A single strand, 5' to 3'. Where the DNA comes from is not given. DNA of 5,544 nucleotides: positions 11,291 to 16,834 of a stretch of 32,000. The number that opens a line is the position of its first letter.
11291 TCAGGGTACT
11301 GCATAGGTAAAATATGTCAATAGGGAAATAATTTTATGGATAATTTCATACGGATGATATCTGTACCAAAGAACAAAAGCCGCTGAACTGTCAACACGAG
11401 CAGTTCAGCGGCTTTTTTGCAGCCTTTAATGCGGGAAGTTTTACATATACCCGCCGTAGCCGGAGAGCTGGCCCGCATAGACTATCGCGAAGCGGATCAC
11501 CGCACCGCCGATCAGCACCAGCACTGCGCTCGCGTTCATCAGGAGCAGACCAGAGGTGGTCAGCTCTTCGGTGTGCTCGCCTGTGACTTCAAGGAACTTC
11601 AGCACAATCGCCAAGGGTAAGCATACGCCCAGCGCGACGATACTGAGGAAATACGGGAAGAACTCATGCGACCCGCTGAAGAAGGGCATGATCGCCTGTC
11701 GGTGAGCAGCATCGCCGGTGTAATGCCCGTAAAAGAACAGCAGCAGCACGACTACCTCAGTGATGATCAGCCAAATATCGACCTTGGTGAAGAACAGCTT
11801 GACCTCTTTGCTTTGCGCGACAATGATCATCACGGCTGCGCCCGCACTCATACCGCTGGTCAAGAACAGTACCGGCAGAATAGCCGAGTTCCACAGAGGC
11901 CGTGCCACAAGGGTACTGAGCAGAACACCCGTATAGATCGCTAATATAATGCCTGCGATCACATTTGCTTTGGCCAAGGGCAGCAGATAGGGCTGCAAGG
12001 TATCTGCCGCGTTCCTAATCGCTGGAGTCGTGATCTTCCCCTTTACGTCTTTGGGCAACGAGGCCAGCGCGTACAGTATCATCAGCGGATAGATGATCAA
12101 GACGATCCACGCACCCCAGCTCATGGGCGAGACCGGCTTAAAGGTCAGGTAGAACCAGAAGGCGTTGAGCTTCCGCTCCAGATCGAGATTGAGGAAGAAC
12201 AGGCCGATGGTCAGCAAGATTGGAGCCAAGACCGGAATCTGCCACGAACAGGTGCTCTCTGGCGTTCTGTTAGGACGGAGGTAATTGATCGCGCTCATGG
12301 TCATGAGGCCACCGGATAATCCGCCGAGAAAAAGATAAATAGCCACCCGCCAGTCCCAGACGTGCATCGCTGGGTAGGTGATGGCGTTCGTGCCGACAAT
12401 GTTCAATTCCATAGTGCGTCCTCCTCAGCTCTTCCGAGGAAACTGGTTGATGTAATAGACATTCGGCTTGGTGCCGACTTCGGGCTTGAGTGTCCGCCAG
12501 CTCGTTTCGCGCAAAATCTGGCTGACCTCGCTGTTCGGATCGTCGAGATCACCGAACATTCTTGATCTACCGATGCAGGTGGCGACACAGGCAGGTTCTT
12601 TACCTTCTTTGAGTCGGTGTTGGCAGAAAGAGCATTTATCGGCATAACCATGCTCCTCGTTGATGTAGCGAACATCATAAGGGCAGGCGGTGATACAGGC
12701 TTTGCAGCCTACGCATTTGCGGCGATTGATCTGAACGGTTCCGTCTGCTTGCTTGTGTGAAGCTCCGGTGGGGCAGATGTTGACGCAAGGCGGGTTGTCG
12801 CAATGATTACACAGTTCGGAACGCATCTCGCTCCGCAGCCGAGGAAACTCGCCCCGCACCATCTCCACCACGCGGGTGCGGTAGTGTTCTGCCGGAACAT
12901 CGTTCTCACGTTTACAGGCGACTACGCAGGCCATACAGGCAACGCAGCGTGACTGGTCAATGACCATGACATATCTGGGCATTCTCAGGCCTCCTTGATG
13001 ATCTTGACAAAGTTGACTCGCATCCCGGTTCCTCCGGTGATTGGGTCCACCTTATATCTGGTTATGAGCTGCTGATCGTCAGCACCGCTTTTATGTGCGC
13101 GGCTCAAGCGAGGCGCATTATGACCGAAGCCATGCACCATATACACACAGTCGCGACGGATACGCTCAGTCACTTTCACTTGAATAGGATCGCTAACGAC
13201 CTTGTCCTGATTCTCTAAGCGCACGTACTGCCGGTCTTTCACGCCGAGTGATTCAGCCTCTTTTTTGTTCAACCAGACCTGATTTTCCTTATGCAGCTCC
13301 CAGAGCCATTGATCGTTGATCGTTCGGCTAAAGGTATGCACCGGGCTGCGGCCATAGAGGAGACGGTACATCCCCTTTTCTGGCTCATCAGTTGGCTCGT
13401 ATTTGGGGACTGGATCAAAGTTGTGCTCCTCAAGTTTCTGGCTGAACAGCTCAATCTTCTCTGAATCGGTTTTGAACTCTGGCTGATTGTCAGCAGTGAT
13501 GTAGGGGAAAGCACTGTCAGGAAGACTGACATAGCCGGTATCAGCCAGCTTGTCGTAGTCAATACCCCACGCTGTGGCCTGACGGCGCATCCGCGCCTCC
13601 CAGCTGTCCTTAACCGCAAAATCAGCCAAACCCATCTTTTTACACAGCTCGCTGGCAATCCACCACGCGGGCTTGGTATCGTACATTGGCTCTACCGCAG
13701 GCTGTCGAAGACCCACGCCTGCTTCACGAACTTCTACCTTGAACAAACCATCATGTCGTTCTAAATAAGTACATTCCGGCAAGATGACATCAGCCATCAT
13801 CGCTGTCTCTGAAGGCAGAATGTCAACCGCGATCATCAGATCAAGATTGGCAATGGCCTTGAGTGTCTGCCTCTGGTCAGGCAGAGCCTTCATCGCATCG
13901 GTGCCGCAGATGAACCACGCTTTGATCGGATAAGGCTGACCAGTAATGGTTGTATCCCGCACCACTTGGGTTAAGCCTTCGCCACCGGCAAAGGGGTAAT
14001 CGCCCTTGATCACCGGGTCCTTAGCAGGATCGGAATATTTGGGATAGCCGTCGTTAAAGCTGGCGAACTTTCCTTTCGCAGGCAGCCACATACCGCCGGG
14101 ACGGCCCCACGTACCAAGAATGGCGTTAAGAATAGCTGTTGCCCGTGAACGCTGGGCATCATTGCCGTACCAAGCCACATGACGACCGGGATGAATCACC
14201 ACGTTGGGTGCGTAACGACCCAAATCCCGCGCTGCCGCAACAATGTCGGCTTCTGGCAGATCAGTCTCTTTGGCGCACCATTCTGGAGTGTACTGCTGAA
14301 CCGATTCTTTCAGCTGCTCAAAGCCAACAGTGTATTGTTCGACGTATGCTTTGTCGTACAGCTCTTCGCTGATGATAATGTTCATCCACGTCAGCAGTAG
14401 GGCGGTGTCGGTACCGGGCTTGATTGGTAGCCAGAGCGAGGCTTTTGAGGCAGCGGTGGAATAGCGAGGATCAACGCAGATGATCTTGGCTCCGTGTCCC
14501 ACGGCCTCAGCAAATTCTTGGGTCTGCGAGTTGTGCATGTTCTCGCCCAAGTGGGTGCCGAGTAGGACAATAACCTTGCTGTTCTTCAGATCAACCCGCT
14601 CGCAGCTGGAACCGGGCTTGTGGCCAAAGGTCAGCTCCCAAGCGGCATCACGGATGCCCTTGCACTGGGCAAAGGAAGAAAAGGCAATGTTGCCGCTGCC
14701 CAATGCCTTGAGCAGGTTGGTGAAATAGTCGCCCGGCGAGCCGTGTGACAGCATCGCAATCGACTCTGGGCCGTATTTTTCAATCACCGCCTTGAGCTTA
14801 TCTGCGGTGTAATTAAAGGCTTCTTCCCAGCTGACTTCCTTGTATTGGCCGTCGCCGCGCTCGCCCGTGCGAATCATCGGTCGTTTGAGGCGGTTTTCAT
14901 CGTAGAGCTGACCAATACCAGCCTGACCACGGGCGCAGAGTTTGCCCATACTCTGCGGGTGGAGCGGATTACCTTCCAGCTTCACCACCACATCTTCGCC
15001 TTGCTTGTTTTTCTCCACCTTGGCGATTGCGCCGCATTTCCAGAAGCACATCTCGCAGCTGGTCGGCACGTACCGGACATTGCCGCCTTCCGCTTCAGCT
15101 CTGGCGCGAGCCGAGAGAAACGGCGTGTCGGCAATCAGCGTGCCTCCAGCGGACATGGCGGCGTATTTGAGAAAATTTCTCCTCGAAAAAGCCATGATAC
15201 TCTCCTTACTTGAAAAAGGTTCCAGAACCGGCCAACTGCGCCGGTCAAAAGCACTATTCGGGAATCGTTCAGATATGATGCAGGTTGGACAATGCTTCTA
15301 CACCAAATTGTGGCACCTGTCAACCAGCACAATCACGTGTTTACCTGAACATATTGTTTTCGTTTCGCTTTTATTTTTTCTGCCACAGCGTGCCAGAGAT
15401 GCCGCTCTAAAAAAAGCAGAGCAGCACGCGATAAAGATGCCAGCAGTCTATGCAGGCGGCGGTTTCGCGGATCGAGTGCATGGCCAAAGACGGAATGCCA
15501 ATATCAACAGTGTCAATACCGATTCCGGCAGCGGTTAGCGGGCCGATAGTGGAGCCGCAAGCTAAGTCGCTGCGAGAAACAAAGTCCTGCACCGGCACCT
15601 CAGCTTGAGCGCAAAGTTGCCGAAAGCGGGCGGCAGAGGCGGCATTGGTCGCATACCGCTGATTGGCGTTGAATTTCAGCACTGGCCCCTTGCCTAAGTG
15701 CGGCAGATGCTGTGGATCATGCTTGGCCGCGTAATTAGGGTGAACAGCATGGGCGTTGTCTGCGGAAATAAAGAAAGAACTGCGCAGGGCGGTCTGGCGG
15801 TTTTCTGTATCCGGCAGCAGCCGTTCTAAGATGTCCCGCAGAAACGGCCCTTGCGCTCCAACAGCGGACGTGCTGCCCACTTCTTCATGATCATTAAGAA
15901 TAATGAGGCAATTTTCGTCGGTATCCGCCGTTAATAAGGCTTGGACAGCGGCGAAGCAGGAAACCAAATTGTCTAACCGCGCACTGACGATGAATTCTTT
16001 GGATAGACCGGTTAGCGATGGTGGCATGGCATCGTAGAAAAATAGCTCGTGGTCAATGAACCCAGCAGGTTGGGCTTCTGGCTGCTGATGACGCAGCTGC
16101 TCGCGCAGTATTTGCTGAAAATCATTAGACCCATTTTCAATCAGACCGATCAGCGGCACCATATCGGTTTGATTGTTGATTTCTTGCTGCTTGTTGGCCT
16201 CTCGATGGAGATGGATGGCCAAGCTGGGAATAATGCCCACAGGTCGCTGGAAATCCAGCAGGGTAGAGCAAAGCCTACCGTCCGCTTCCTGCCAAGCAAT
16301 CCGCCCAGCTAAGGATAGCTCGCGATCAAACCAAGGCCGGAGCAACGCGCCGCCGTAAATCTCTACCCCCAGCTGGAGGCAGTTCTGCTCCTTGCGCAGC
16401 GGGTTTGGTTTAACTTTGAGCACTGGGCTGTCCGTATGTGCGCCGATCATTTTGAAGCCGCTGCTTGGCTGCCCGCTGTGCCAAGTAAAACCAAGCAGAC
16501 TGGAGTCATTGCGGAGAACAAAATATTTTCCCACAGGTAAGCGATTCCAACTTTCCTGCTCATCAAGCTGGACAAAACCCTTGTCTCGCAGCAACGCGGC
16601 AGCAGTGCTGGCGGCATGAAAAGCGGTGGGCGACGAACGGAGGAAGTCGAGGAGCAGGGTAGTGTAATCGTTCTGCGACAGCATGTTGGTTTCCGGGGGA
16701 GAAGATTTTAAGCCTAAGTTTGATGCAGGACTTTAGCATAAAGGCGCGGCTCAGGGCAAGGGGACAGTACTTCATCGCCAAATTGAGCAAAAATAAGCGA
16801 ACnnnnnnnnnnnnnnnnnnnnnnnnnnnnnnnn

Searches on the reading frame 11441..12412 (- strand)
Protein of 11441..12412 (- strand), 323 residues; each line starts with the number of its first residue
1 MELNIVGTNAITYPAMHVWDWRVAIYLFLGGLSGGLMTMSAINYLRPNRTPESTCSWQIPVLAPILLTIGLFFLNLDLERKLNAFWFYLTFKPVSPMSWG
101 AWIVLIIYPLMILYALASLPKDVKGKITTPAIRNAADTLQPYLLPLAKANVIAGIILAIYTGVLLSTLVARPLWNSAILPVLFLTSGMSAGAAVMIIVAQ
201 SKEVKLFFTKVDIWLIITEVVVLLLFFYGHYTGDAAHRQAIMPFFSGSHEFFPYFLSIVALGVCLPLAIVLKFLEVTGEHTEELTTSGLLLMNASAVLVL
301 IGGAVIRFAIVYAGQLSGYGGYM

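Call 91: search_protein_families(library=pfam, proteins=[window:11441-12412:-], max_evalue=0.00001)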
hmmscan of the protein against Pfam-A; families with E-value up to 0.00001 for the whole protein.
window:11441-12412:- (323 aa): 2 families
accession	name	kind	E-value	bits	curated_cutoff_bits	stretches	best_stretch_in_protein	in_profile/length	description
PF03916.19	NrfD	-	1.3e-38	133.8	25.8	1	17-316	9-310/313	Polysulphide reductase, NrfD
PF14589.11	NrfD_2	-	2.4e-15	57.5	27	1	13-317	8-275/281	Polysulfide reductase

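Call 92: search_protein_families(library=padloc, proteins=[window:11441-12412:-], max_evalue=0.001)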
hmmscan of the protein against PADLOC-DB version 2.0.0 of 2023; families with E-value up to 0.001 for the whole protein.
window:11441-12412:- (323 aa): 0 families

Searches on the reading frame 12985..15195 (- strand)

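Call 86: search_protein_families(library=pfam, proteins=[window:12985-15195:-], max_evalue=0.00001)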
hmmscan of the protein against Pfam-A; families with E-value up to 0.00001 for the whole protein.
window:12985-15195:- (736 aa): 3 families
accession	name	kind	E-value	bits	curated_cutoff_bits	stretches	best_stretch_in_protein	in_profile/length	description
PF00384.28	Molybdopterin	-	6.5e-55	187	24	1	102-520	1-353/353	Molybdopterin oxidoreductase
PF01568.27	Molydop_binding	-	1.3e-12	48.2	26.8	1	611-723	2-104/110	Molydopterin dinucleotide binding domain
PF04879.21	Molybdop_Fe4S4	-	3e-09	37.2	22.7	1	41-98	2-54/55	Molybdopterin oxidoreductase Fe4S4 domain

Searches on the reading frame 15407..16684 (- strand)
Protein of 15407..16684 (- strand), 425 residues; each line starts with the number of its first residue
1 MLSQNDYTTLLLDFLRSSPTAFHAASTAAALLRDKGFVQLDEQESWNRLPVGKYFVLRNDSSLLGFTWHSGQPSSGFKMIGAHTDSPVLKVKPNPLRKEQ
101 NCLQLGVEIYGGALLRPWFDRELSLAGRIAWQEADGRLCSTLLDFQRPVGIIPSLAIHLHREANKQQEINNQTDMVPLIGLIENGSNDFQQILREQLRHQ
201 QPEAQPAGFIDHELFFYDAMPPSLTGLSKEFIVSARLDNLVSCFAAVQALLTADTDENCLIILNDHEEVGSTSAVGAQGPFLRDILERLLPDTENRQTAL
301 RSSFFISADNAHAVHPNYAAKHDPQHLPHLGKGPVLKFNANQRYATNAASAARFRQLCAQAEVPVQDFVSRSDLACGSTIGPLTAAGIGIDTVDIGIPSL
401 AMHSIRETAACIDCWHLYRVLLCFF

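Call 86: search_protein_families(library=pfam, proteins=[window:15407-16684:-], max_evalue=0.00001)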
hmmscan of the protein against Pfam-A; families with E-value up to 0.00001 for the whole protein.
window:15407-16684:- (425 aa): 2 families
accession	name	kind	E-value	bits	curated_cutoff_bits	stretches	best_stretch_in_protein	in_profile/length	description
PF02127.20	Peptidase_M18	-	5.1e-128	428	24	1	14-425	1-432/432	Aminopeptidase I zinc metalloprotease (M18)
PF05343.19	Peptidase_M42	-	4.5e-10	39.5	23.2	0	302-414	182-286/292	M42 glutamyl aminopeptidase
